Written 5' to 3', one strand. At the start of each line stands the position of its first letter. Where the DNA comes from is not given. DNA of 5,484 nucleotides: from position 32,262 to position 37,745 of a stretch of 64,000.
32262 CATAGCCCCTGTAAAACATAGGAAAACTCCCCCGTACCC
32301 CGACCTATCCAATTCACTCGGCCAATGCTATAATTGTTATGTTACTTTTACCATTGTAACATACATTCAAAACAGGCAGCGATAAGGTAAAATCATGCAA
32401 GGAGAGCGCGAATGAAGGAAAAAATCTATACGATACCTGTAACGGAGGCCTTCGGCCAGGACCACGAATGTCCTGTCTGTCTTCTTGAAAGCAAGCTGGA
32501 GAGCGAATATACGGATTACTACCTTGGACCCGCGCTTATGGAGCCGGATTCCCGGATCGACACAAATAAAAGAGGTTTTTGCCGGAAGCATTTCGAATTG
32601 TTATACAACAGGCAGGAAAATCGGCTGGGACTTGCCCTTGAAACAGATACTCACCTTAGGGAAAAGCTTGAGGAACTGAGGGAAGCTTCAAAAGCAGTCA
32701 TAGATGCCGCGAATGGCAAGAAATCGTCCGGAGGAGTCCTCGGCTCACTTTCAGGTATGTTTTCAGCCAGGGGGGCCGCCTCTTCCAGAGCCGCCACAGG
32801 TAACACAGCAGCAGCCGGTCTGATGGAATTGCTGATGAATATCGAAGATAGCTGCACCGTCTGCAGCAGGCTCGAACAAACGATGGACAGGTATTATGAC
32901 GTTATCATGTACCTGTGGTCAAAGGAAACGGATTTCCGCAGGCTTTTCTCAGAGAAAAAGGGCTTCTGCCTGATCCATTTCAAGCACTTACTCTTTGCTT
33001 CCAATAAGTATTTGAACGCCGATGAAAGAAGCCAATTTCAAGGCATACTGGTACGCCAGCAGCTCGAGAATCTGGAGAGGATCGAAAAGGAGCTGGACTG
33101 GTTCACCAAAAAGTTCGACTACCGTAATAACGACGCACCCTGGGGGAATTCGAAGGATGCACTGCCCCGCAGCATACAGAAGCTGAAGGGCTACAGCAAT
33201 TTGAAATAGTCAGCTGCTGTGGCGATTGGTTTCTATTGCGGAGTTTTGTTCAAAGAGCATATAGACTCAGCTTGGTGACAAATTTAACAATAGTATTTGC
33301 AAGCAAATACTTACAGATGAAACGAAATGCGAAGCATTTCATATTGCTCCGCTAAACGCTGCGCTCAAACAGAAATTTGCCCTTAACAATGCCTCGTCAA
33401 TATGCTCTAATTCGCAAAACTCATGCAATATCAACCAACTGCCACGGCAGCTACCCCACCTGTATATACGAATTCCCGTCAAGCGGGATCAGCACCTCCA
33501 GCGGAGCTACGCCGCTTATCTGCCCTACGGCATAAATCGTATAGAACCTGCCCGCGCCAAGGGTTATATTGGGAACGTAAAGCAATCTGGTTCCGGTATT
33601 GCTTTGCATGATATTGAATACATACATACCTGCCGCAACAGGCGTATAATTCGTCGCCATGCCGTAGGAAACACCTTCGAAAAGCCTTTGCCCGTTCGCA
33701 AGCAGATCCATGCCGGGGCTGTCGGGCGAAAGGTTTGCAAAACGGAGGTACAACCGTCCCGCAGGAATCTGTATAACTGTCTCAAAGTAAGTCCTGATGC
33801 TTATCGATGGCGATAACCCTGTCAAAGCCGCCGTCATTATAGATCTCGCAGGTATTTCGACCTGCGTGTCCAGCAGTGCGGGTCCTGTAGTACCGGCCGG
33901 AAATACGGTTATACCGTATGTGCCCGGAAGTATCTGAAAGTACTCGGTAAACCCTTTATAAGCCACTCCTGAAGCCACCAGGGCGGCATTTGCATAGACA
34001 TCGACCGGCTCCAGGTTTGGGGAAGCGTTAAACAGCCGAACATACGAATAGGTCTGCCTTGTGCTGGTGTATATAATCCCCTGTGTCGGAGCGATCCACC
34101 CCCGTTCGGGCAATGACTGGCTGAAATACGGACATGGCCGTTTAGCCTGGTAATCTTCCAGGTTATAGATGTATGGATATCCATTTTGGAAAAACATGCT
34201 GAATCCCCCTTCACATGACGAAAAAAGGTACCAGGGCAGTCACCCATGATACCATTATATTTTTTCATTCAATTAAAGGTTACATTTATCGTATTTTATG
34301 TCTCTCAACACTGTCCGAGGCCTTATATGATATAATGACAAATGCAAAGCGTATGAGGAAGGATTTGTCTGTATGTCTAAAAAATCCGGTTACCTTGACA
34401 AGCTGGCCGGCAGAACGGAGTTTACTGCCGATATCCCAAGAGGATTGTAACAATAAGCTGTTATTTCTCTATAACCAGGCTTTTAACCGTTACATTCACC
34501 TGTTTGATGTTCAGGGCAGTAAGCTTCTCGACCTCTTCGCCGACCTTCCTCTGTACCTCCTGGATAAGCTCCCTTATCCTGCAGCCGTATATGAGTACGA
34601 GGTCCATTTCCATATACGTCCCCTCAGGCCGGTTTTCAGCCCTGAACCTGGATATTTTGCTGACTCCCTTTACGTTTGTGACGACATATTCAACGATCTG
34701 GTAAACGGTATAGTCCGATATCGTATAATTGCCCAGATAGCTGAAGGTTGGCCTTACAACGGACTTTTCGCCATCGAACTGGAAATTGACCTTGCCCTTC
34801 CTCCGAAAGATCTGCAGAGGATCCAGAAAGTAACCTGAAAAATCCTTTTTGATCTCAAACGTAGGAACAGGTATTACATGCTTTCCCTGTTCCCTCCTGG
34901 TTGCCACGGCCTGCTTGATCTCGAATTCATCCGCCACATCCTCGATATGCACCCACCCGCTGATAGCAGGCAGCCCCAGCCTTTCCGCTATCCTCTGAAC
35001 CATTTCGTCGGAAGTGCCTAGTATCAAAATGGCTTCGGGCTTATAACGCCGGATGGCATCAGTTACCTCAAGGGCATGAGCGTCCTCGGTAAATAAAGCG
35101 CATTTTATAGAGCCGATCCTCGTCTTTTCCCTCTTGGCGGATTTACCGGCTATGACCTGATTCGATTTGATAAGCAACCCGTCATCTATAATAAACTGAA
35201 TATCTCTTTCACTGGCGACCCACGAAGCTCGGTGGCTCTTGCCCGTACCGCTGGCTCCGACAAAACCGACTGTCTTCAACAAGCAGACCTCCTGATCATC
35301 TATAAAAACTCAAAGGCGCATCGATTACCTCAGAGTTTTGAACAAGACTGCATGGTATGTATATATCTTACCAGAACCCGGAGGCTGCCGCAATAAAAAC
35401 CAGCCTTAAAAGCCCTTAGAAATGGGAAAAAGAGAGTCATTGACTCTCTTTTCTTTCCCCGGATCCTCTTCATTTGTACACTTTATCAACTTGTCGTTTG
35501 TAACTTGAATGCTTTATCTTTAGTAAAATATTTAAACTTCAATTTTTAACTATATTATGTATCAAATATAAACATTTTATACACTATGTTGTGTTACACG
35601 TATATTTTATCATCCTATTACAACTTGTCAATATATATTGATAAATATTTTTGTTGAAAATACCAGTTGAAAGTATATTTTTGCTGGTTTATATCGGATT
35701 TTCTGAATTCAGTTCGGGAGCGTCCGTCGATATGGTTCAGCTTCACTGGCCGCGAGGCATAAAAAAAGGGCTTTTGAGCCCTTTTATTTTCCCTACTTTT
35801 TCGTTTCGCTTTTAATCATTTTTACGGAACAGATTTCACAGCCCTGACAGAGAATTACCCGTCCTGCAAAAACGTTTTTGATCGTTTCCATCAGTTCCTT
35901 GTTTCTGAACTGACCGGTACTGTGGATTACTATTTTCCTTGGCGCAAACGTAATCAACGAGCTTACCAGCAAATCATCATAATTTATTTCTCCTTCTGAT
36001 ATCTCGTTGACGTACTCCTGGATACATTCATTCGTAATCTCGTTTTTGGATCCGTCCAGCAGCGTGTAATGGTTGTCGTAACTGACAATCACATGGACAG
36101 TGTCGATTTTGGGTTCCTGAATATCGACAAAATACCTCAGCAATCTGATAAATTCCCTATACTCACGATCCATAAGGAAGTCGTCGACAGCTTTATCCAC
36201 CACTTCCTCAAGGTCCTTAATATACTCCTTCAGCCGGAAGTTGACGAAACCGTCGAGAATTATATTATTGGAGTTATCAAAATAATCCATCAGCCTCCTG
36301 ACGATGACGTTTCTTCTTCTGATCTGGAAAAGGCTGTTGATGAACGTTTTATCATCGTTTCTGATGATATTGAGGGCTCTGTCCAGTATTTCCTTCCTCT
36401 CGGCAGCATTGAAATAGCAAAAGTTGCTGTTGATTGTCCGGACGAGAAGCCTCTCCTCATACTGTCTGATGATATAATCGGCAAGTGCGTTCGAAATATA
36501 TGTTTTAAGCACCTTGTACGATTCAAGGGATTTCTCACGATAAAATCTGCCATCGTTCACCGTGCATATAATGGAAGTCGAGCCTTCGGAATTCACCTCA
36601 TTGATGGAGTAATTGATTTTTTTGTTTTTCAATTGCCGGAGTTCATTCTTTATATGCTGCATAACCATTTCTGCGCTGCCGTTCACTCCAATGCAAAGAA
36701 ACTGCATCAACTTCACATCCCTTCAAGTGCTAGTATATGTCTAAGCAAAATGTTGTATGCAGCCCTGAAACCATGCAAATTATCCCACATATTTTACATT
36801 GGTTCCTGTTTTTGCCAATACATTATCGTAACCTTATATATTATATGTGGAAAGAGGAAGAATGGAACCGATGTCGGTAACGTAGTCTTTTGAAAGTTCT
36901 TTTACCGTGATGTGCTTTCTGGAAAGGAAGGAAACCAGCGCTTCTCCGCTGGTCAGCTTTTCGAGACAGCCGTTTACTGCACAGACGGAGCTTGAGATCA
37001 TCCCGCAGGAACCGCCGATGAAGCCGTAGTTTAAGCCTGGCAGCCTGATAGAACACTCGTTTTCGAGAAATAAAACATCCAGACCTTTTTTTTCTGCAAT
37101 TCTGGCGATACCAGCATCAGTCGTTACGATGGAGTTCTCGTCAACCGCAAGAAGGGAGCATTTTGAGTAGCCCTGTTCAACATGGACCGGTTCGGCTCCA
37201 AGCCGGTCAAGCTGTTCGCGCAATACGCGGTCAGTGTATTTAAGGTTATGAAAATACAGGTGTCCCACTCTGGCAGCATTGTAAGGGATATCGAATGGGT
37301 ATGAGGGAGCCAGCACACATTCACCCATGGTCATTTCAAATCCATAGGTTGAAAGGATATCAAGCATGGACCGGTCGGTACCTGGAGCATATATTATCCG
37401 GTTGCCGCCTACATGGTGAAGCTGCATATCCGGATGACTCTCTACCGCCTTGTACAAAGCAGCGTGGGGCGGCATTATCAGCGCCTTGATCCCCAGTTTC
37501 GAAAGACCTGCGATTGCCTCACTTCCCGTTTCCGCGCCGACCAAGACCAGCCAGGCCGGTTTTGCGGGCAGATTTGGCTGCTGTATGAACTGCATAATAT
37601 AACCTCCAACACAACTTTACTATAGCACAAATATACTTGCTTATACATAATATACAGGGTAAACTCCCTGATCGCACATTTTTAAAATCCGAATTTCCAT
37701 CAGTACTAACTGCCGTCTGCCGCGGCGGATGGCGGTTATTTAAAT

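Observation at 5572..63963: Window-wide pattern: in-frame low-complexity tandem repeats inserted into conserved housekeeping genes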

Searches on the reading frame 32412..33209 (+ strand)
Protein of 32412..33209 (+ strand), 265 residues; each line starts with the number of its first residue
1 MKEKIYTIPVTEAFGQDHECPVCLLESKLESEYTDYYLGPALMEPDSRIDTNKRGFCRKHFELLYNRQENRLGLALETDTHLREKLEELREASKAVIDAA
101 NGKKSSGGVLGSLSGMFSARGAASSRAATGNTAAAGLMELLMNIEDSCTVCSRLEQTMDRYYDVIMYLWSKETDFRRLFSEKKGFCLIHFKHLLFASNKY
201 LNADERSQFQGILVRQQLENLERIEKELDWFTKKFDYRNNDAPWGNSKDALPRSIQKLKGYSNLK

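Call 26: search_protein_families(library=pfam, proteins=[window:32412-33209:+], max_evalue=0.00001)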
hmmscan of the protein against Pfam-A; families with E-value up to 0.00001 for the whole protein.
window:32412-33209:+ (265 aa): 1 family
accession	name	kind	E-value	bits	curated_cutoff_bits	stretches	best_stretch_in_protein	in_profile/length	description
PF19538.4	DUF6062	-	6.2e-86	288.2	27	1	1-262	1-240/243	Family of unknown function (DUF6062)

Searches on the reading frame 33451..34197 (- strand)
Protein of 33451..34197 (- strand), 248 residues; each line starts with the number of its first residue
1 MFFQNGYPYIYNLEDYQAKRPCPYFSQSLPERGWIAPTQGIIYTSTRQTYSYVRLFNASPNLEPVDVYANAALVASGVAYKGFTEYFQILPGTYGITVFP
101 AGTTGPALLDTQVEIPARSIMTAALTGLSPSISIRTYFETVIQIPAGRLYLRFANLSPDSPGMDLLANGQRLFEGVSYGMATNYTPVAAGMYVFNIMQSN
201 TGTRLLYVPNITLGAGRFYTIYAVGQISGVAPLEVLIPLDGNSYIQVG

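Call 26: search_protein_families(library=pfam, proteins=[window:33451-34197:-], max_evalue=0.00001)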
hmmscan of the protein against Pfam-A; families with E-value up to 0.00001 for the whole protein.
window:33451-34197:- (248 aa): 1 family
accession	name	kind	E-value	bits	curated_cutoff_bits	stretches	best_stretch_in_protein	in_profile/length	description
PF14344.12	DUF4397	-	1.6e-42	145.3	30.6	2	51-165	1-118/119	Domain of unknown function (DUF4397)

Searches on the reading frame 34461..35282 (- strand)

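Call 26: search_protein_families(library=pfam, proteins=[window:34461-35282:-], max_evalue=0.00001)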
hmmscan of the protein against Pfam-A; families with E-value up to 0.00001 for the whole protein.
window:34461-35282:- (273 aa): 1 family
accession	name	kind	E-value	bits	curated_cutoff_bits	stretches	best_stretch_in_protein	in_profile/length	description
PF03780.18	Asp23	-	6.9e-11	43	28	1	220-268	58-106/108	Asp23 family, cell envelope-related function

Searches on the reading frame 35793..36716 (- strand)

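Call 26: search_protein_families(library=pfam, proteins=[window:35793-36716:-], max_evalue=0.00001)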
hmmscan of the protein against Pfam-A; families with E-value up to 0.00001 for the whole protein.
window:35793-36716:- (307 aa): 1 family
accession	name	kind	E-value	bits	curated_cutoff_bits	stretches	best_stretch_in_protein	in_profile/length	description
PF08812.16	YtxC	-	6.3e-78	261.7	33.1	1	73-287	2-217/218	YtxC-like family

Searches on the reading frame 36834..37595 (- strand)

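Call 26: search_protein_families(library=pfam, proteins=[window:36834-37595:-], max_evalue=0.00001)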
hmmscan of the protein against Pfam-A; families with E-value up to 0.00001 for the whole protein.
window:36834-37595:- (253 aa): 1 family
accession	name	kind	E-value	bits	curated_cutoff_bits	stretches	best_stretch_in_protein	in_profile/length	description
PF21778.2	DUF6873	-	2.8e-71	239.9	27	1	19-246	2-228/228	Family of unknown function (DUF6873)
